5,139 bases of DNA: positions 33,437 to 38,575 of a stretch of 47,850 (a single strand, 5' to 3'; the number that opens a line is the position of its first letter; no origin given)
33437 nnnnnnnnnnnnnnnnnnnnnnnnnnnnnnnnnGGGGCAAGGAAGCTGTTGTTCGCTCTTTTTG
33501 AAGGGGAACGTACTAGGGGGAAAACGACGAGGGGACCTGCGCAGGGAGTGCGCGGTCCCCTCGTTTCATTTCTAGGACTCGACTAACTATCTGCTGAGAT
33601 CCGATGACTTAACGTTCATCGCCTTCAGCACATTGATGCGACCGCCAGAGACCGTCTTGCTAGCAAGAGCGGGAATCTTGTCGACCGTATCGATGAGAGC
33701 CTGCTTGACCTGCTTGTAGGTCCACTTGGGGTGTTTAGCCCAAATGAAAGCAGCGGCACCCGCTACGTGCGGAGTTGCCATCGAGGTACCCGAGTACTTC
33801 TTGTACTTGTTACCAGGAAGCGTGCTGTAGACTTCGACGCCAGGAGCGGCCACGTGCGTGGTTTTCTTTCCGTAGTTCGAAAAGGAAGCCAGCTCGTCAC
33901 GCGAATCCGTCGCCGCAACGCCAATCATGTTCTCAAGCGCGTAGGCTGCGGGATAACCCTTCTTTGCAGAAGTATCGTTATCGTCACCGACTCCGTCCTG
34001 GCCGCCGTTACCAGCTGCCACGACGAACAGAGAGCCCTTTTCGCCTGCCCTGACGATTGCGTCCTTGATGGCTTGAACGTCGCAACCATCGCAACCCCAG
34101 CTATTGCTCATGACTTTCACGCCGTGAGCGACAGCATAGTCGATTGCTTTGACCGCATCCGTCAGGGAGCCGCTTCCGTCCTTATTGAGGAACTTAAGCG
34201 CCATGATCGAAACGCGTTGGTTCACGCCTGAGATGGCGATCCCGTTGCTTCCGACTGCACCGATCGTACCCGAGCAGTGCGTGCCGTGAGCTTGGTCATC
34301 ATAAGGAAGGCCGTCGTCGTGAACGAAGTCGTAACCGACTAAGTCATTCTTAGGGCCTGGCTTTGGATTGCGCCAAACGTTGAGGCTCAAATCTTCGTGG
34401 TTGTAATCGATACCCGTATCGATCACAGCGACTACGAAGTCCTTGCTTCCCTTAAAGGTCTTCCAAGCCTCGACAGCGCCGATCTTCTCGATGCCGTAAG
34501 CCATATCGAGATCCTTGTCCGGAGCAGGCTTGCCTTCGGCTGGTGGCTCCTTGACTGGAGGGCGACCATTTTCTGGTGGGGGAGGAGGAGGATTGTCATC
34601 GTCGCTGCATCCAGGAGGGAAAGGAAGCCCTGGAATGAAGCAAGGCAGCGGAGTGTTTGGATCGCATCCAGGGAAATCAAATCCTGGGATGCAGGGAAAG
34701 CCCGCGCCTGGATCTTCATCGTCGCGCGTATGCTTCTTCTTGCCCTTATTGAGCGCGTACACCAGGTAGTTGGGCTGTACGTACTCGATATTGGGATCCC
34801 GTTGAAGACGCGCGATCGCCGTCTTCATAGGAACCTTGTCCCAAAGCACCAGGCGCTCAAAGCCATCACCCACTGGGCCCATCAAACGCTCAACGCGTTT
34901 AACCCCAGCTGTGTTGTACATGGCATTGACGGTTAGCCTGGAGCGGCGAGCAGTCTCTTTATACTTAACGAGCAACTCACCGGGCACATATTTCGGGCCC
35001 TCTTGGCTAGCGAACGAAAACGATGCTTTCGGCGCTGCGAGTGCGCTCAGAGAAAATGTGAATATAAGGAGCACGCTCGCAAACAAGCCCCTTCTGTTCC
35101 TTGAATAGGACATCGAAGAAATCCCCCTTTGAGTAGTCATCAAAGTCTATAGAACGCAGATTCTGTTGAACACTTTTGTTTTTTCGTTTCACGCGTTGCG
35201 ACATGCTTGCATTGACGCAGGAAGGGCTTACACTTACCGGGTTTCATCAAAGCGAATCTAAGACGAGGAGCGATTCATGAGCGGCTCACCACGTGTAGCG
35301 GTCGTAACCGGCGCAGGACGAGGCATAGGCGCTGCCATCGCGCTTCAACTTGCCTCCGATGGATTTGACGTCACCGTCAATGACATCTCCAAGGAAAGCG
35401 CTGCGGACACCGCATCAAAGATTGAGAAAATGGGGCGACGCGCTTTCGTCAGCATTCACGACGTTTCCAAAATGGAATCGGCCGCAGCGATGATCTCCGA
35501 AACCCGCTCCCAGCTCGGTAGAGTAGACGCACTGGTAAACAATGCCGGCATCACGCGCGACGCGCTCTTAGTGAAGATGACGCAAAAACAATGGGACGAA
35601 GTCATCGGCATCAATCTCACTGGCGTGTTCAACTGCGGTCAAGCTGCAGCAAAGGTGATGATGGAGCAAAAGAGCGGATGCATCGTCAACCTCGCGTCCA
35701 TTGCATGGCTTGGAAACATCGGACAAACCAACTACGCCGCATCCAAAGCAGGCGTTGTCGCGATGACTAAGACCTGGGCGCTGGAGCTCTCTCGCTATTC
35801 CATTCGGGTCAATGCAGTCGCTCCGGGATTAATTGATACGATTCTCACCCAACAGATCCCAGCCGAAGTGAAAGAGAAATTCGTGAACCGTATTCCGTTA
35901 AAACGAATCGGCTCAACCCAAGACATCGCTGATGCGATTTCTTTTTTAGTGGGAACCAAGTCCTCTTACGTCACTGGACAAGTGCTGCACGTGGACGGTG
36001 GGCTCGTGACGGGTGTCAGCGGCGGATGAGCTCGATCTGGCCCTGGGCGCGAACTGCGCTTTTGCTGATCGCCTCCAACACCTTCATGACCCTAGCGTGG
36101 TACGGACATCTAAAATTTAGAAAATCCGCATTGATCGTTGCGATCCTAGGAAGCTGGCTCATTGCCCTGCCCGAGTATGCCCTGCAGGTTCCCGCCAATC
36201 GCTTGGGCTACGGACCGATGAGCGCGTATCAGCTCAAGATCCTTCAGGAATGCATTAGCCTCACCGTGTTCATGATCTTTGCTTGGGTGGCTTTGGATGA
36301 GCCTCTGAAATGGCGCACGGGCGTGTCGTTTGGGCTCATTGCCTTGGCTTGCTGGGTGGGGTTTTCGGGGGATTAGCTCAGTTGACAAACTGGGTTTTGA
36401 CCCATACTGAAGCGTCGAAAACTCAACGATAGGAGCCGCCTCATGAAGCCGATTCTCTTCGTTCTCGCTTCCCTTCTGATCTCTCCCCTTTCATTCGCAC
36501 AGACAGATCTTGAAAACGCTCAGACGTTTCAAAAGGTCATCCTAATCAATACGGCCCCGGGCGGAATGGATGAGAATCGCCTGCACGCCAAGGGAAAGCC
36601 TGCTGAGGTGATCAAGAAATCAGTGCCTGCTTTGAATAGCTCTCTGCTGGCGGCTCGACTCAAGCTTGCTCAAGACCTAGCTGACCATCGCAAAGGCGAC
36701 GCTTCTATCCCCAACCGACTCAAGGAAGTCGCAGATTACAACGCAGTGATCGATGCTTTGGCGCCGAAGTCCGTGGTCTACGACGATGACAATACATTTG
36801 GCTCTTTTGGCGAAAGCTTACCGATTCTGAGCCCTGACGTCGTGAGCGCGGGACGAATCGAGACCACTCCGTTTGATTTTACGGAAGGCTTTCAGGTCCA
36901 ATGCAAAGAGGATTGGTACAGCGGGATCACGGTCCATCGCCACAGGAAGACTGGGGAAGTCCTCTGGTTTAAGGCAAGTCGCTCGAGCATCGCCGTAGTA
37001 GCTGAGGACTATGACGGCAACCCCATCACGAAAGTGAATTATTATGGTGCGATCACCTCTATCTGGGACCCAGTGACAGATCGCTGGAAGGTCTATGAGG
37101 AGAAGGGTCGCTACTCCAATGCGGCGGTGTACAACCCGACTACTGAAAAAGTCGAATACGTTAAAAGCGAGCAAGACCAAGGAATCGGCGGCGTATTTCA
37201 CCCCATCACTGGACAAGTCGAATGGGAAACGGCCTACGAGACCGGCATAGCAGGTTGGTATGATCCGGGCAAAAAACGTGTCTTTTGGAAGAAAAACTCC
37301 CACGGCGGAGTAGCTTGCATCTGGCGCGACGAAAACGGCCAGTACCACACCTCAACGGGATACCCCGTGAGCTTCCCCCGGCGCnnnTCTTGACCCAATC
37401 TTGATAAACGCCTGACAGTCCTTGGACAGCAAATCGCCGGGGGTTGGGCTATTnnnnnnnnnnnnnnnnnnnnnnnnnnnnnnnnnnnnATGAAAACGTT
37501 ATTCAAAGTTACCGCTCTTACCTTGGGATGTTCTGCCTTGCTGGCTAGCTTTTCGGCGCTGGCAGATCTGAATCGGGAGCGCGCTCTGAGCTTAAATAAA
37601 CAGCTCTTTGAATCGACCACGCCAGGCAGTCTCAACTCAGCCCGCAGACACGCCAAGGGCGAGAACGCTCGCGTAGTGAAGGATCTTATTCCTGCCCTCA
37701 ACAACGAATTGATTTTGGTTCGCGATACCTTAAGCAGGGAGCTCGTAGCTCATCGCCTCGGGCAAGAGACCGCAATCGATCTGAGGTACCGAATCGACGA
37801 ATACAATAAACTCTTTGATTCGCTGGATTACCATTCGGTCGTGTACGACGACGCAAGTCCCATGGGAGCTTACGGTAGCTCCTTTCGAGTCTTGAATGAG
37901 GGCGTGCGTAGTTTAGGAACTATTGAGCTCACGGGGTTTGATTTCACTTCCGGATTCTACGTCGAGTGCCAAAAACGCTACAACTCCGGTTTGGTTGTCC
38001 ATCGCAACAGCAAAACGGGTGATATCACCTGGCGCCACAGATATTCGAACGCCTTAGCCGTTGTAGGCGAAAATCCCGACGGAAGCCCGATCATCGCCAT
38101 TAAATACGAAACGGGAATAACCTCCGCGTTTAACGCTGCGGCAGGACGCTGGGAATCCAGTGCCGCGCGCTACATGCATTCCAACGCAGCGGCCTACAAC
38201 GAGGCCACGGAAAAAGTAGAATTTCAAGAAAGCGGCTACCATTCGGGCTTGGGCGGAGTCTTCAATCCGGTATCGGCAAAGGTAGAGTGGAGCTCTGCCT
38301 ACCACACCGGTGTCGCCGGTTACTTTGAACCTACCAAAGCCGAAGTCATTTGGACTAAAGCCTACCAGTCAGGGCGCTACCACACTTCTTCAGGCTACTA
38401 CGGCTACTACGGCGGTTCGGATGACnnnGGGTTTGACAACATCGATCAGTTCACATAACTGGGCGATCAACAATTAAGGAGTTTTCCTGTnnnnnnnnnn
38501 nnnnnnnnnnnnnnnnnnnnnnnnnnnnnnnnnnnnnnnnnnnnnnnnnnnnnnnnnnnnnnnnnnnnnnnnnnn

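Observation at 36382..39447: Tandem triplication of an uncharacterised secreted protein built from ~21-aa repeats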

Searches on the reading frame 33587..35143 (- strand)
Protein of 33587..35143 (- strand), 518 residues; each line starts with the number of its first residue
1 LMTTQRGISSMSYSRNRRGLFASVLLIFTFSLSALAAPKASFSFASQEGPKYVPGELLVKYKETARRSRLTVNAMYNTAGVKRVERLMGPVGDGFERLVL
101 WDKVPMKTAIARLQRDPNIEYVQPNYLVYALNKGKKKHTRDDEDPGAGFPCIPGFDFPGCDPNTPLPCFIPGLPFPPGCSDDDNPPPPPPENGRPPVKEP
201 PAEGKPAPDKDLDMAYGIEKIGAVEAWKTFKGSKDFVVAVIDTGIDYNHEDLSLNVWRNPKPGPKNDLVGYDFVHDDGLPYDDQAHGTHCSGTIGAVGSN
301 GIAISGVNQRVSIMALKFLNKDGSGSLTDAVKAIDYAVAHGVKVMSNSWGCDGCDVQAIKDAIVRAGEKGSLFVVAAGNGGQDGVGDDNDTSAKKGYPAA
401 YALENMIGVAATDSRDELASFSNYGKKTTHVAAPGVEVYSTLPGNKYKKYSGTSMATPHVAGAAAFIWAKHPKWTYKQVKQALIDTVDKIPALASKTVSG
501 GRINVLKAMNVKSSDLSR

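Call 30: search_protein_families(library=pfam, proteins=[window:33587-35143:-], max_evalue=0.001)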
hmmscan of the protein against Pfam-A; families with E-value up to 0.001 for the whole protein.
window:33587-35143:- (518 aa): 2 families
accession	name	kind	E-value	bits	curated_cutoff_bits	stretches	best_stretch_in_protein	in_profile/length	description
PF00082.27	Peptidase_S8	-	1e-60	206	21.8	1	234-489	2-275/288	Subtilase family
PF22148.1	Fervidolysin_NPro-like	-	2.2e-11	44.4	21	1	40-125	3-81/81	Fervidolysin N-terminal prodomain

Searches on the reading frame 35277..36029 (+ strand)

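Call 30: search_protein_families(library=pfam, proteins=[window:35277-36029:+], max_evalue=0.001)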
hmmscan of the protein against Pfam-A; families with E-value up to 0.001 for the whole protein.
window:35277-36029:+ (250 aa): 5 families
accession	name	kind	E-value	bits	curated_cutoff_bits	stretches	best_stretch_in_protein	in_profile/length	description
PF13561.12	adh_short_C2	-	8.4e-64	215.8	27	1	12-243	1-235/236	Enoyl-(Acyl carrier protein) reductase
PF00106.31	adh_short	-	1.5e-55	188.2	26.6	1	6-196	1-192/195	short chain dehydrogenase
PF08659.16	KR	-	3.9e-15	56.7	22.6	1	9-167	4-163/180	KR domain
PF23441.1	SDR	-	3.7e-05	23.7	27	1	154-243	164-255/258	SDR-like rossmann domain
PF02737.24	3HCDH_N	-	3.9e-05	24.1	22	1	9-74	3-68/180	3-hydroxyacyl-CoA dehydrogenase, NAD binding domain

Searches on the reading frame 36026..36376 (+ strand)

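Call 30: search_protein_families(library=pfam, proteins=[window:36026-36376:+], max_evalue=0.001)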
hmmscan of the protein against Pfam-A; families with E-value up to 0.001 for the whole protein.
window:36026-36376:+ (116 aa): 1 family
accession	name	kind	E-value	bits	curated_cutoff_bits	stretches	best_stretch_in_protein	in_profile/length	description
PF04342.18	DMT_6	-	2.7e-39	134.1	25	1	11-111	2-102/104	Putative member of DMT superfamily (DUF486)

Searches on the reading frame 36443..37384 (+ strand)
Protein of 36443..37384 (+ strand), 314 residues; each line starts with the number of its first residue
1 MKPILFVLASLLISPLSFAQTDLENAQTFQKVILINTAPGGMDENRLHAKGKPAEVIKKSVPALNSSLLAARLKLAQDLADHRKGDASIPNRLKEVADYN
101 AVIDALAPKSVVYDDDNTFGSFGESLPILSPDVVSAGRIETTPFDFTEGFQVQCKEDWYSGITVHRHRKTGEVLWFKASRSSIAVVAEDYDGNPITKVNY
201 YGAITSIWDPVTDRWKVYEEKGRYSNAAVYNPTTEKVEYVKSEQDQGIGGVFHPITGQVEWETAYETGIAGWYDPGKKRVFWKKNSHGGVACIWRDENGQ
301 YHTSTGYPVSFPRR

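Call 3: search_protein_families(library=pfam, proteins=[window:36443-37384:+], max_evalue=10)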
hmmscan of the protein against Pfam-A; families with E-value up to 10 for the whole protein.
window:36443-37384:+ (314 aa): 0 families

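Call 4: search_protein_families(library=ncbifam, proteins=[window:36443-37384:+], max_evalue=10)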
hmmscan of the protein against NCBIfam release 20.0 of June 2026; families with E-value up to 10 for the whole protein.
window:36443-37384:+ (314 aa): 0 families
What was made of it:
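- No OMP family hit (calls 3, 4).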

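Call 83: search_protein_families(library=padloc, proteins=[window:36443-37384:+], max_evalue=1)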
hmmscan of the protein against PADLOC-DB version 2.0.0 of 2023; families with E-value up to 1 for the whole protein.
window:36443-37384:+ (314 aa): 0 families

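Call 84: search_protein_families(library=phrogs, proteins=[window:36443-37384:+], max_evalue=1)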
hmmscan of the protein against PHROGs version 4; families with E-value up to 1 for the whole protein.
window:36443-37384:+ (314 aa): 0 families

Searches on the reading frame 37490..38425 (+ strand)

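Call 3: search_protein_families(library=pfam, proteins=[window:37490-38425:+], max_evalue=10)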
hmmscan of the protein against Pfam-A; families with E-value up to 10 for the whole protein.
window:37490-38425:+ (312 aa): 0 families

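Call 4: search_protein_families(library=ncbifam, proteins=[window:37490-38425:+], max_evalue=10)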
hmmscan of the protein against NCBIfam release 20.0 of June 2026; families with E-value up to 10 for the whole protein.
window:37490-38425:+ (312 aa): 0 families

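Call 83: search_protein_families(library=padloc, proteins=[window:37490-38425:+], max_evalue=1)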
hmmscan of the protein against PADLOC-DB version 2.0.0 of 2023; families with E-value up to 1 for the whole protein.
window:37490-38425:+ (312 aa): 0 families

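Call 84: search_protein_families(library=phrogs, proteins=[window:37490-38425:+], max_evalue=1)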
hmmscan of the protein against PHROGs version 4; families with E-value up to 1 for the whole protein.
window:37490-38425:+ (312 aa): 1 family
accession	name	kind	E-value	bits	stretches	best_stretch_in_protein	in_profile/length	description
phrog_22470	-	DNA, RNA and nucleotide metabolism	0.072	12.9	1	23-98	210-288/340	replication protein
